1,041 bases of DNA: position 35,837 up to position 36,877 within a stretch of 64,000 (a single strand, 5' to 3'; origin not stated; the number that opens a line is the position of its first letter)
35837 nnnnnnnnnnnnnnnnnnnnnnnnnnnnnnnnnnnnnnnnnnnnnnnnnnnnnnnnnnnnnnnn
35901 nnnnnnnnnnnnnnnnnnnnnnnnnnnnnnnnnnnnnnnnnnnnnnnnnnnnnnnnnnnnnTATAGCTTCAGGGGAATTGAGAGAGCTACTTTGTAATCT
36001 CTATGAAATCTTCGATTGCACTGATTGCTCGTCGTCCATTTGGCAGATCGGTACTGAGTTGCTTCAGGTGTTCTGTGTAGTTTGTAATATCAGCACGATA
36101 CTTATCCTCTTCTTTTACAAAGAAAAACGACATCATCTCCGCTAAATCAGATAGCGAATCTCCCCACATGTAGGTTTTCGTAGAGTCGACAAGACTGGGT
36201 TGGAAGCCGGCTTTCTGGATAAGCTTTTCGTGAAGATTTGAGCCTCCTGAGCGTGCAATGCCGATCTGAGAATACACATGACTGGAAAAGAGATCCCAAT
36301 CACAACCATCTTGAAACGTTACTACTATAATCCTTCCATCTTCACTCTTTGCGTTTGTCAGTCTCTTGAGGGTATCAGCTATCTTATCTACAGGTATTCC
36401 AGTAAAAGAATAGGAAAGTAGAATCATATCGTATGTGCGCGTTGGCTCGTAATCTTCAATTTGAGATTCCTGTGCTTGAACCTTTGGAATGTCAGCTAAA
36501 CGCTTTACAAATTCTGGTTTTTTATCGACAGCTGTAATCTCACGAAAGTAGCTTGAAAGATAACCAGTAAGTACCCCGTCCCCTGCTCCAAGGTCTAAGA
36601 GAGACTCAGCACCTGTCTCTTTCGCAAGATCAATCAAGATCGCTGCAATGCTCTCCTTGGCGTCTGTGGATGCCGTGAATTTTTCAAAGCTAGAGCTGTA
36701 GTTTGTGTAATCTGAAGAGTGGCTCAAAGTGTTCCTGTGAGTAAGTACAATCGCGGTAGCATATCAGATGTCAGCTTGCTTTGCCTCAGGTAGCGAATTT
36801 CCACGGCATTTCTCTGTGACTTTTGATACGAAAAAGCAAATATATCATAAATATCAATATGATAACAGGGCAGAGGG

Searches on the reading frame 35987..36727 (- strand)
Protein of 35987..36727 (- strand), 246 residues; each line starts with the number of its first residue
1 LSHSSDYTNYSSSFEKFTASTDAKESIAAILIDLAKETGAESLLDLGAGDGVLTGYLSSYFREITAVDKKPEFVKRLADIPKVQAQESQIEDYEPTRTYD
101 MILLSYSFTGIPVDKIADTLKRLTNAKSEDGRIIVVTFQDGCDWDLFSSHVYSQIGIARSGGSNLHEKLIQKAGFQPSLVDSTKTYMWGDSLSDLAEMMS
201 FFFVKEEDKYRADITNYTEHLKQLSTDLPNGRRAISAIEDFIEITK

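Call 9: search_protein_families(library=pfam, proteins=[window:35987-36727:-], max_evalue=0.001)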
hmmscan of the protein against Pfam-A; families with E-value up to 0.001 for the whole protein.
window:35987-36727:- (246 aa): 7 families
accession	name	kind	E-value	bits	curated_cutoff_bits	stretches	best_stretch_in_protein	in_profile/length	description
PF13489.12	Methyltransf_23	-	1e-07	32.2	27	1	27-144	9-125/164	Methyltransferase domain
PF08242.18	Methyltransf_12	-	2.5e-07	31.8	30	1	44-132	1-97/98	Methyltransferase domain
PF13649.12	Methyltransf_25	-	2.9e-07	31.5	27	1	44-126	2-92/97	Methyltransferase domain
PF08241.18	Methyltransf_11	-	2.2e-05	25.4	21.2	1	44-134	1-94/95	Methyltransferase domain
PF00398.26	RrnaAD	-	0.00023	20.8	24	1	40-84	31-74/263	Ribosomal RNA adenine dimethylase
PF03848.20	TehB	-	0.00061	19.7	20.4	0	36-137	27-134/193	Tellurite resistance protein TehB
PF05891.18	Methyltransf_PK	-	0.00082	19.4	27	0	34-138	50-162/218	AdoMet dependent proline di-methyltransferase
